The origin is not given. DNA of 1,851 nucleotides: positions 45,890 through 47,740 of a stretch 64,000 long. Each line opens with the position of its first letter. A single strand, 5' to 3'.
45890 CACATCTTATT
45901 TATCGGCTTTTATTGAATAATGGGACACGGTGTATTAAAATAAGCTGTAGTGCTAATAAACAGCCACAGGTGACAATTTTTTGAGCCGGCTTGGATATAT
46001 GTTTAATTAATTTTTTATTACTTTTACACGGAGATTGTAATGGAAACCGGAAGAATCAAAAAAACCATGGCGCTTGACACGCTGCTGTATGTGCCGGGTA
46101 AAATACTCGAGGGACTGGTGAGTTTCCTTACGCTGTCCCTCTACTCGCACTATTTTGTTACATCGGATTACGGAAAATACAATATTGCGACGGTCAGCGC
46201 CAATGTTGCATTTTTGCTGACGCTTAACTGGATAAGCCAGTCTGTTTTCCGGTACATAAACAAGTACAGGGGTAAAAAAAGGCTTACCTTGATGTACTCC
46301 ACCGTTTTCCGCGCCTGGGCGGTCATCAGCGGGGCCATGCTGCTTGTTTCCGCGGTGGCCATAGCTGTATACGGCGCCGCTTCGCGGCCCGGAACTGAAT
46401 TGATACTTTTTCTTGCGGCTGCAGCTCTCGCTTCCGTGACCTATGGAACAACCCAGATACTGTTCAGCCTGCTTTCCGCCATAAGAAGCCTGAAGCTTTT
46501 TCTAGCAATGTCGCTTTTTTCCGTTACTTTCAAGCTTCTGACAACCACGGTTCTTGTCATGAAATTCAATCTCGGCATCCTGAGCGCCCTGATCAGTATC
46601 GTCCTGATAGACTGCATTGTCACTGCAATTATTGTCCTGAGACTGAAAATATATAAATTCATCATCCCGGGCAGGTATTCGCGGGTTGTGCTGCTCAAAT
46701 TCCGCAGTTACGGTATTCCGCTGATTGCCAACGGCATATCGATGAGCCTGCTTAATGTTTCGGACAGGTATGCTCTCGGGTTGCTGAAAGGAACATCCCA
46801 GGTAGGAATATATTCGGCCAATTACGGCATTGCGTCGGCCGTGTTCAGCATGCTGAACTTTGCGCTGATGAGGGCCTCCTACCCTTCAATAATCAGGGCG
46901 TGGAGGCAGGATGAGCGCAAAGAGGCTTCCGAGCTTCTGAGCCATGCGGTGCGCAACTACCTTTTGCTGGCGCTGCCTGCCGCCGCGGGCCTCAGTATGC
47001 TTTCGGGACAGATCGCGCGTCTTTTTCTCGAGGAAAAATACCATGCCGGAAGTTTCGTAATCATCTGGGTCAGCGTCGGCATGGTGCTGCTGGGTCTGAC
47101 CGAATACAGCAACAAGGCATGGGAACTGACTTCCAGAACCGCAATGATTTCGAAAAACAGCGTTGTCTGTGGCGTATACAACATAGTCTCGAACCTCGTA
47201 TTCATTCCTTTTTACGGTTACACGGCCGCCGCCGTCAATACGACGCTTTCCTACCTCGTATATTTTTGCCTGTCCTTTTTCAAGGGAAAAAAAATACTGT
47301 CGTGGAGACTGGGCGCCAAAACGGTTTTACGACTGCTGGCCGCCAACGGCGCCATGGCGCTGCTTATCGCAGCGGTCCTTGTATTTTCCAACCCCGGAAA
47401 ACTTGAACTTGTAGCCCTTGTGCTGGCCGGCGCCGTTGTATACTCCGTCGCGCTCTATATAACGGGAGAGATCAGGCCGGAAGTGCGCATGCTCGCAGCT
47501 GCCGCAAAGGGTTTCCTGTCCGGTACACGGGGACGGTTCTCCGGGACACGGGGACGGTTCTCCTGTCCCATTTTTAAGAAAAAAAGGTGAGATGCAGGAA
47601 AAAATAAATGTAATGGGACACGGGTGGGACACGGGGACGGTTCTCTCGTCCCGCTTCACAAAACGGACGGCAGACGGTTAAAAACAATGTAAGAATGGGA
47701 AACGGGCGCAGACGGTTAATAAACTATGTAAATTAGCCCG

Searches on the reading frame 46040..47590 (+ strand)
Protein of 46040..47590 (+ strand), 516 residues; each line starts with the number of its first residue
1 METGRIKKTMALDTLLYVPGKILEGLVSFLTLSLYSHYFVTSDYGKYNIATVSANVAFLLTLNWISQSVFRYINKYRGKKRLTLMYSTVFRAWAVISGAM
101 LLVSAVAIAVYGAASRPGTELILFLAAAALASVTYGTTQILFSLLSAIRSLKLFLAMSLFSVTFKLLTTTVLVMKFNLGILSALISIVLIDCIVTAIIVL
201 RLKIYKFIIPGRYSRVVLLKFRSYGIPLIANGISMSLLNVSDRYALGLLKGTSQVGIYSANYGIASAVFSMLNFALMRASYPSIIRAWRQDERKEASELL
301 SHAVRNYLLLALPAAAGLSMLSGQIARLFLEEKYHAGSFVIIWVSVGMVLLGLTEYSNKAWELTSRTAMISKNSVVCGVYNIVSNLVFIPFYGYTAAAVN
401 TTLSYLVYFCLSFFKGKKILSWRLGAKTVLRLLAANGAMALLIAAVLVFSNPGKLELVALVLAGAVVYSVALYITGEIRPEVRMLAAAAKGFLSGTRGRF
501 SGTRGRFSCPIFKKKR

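Call 54: search_protein_families(library=pfam, proteins=[window:46040-47590:+])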
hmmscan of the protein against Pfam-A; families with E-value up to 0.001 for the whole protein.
window:46040-47590:+ (516 aa): 3 families
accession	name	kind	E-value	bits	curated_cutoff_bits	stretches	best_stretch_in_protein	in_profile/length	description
PF01943.22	Polysacc_synt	-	1.1e-14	54.9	28.2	1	14-287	5-273/274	Polysaccharide biosynthesis protein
PF13440.11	Polysacc_synt_3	-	8e-10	38.9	23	1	42-335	9-289/293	Polysaccharide biosynthesis protein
PF03023.19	MurJ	-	1.2e-07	31.2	27.4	1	249-447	227-430/451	Lipid II flippase MurJ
